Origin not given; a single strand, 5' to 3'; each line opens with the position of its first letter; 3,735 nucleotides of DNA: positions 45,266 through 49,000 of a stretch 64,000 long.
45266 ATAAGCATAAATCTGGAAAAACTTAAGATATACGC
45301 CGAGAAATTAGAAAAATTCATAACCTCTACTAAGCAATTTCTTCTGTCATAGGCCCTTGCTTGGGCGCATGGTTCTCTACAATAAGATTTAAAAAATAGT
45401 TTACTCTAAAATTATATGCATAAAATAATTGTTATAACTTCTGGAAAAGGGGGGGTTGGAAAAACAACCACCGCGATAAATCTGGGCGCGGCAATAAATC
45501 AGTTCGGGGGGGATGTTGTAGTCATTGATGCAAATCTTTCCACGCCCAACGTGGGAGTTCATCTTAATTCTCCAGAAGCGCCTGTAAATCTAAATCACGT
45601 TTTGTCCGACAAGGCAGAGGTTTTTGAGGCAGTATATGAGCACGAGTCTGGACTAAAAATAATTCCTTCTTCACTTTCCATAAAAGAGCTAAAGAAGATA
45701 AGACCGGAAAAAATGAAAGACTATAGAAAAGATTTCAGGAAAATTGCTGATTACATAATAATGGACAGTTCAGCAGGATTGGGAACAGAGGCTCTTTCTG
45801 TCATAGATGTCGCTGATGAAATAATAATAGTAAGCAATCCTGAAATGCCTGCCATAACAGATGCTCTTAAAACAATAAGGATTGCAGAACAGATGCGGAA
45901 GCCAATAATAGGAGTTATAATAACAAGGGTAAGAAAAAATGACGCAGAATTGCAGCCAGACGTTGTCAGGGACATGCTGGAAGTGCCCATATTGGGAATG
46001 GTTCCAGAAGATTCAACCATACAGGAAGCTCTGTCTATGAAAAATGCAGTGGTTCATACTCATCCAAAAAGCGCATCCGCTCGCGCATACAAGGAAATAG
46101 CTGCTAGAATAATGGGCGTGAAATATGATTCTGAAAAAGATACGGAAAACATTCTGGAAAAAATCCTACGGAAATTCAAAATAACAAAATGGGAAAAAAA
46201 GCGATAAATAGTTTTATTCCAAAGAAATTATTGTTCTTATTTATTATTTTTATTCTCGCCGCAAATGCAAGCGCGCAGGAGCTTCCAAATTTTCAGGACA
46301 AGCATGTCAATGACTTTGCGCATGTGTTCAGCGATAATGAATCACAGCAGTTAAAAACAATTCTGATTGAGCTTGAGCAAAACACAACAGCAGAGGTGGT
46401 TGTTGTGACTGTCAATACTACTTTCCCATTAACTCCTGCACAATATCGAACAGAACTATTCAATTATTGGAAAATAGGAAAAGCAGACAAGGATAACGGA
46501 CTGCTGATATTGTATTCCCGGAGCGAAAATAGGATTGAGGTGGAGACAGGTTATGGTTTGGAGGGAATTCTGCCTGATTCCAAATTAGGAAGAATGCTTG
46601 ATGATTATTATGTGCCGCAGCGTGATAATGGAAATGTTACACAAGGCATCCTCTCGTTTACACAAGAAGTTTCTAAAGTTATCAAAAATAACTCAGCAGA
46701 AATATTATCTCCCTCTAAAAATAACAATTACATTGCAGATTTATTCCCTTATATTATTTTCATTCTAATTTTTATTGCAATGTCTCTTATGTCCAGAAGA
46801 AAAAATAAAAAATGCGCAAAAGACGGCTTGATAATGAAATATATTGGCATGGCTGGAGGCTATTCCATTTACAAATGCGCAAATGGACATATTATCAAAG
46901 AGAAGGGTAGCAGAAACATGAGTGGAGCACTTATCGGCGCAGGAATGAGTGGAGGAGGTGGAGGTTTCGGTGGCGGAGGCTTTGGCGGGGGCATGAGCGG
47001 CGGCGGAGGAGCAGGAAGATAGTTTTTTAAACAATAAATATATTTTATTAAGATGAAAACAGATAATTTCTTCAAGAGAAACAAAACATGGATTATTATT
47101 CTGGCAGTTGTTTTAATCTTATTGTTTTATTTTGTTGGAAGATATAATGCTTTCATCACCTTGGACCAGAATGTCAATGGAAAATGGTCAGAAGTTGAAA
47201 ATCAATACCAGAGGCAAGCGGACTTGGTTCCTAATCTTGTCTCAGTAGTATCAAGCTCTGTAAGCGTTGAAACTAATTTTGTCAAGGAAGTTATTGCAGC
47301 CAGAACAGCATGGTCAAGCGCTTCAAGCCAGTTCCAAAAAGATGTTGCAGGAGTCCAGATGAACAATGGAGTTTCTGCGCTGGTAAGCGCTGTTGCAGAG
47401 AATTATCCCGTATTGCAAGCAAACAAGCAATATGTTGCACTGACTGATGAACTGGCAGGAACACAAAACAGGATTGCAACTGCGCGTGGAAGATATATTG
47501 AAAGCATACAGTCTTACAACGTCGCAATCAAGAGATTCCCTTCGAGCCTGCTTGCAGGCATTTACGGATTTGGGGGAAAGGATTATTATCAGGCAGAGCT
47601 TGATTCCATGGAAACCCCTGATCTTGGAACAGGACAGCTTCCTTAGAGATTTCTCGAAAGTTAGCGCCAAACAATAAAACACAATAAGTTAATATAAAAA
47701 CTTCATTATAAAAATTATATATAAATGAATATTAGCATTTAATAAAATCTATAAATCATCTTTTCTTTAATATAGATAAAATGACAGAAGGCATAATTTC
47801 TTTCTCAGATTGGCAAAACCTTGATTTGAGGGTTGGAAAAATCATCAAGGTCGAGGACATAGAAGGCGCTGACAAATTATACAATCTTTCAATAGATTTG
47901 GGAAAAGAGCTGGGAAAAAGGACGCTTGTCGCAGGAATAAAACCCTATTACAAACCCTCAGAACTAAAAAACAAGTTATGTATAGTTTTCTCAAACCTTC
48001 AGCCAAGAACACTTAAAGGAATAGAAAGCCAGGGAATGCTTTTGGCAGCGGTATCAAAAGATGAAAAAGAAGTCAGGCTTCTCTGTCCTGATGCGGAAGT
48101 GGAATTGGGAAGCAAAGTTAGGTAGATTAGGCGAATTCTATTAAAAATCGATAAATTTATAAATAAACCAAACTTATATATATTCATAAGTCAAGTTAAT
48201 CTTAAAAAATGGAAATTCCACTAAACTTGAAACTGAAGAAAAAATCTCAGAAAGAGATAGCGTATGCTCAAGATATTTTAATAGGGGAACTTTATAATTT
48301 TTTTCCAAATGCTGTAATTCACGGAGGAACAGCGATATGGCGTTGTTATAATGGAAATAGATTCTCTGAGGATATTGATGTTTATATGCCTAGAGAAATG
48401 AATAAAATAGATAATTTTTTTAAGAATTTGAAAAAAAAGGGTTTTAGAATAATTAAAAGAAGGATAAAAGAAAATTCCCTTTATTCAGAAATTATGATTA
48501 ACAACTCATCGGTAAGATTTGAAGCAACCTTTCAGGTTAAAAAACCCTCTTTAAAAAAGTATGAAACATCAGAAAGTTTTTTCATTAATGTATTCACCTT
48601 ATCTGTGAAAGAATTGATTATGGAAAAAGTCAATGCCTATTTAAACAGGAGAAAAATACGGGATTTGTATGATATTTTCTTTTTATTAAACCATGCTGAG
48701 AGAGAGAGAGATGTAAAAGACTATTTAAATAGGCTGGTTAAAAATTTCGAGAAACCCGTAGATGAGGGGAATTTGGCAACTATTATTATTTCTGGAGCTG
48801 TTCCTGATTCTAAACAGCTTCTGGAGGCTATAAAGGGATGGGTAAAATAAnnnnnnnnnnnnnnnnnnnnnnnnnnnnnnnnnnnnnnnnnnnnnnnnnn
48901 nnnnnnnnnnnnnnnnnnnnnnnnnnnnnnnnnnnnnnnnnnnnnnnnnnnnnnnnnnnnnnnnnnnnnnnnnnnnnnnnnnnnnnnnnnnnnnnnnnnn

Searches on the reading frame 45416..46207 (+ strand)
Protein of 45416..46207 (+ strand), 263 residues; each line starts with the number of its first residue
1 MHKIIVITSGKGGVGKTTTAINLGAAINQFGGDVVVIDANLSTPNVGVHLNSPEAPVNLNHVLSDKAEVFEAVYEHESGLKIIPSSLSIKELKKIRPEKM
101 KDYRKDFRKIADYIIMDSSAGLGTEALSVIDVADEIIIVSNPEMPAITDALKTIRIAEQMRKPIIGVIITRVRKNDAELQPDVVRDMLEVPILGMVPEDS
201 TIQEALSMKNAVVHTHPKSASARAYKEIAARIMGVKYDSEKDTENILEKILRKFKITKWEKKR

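Call 89: search_protein_families(library=pfam, proteins=[window:45416-46207:+], max_evalue=0.00001)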
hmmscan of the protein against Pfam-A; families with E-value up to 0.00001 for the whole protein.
window:45416-46207:+ (263 aa): 6 families
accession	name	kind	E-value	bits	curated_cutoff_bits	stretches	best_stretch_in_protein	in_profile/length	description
PF10609.15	ParA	-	1.2e-21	77.7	27.1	1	2-232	3-245/246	NUBPL iron-transfer P-loop NTPase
PF01656.29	CbiA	-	2.4e-21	76.4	25.4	1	5-207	1-120/125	CobQ/CobB/MinD/ParA nucleotide binding domain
PF13614.12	AAA_31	-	3.2e-19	70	27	1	3-155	2-162/177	AAA domain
PF06564.18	CBP_BcsQ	-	5.2e-12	46.2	21.3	1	3-231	2-232/234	Cellulose biosynthesis protein BcsQ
PF00142.24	Fer4_NifH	-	2.2e-11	44.2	25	1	128-236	135-248/271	4Fe-4S iron sulfur cluster binding proteins, NifH/frxC family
PF13500.12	AAA_26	-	8.7e-07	29.4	27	1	135-203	130-195/198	AAA domain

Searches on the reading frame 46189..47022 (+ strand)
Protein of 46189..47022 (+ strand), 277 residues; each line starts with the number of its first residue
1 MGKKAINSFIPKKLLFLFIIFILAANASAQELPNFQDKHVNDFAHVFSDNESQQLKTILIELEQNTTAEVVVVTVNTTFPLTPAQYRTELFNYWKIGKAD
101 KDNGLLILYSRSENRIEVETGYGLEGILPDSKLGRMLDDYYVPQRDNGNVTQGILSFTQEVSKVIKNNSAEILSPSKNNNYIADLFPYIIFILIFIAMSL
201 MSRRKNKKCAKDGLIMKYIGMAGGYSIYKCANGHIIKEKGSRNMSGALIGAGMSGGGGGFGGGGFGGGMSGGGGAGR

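Call 89: search_protein_families(library=pfam, proteins=[window:46189-47022:+], max_evalue=0.00001)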
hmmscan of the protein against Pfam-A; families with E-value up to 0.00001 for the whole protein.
window:46189-47022:+ (277 aa): 1 family
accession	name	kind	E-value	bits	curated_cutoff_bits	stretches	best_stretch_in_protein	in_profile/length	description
PF04536.20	TPM_phosphatase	-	1.5e-35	122.4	22.1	1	40-163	1-124/125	TPM domain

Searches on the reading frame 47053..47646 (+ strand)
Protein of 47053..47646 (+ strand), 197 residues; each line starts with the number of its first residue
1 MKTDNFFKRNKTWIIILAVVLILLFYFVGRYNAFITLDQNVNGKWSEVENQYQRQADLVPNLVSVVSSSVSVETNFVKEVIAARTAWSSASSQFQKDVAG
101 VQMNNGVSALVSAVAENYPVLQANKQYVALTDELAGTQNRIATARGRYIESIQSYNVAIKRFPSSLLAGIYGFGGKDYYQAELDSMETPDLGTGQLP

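Call 90: search_protein_families(library=pfam, proteins=[window:47053-47646:+], max_evalue=0.00001)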
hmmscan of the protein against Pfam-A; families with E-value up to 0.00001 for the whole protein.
window:47053-47646:+ (197 aa): 1 family
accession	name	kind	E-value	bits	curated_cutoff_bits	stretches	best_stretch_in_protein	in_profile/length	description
PF04011.17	LemA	-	3.1e-40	137.8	26.2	1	44-189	1-145/149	LemA family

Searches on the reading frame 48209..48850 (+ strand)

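Call 90: search_protein_families(library=pfam, proteins=[window:48209-48850:+], max_evalue=0.00001)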
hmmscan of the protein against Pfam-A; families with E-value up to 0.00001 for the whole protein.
window:48209-48850:+ (213 aa): 1 family
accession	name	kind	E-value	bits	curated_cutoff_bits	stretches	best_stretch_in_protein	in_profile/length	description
PF08843.17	AbiEii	-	5.5e-17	62.9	22.5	1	30-179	10-188/238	Nucleotidyl transferase AbiEii toxin, Type IV TA system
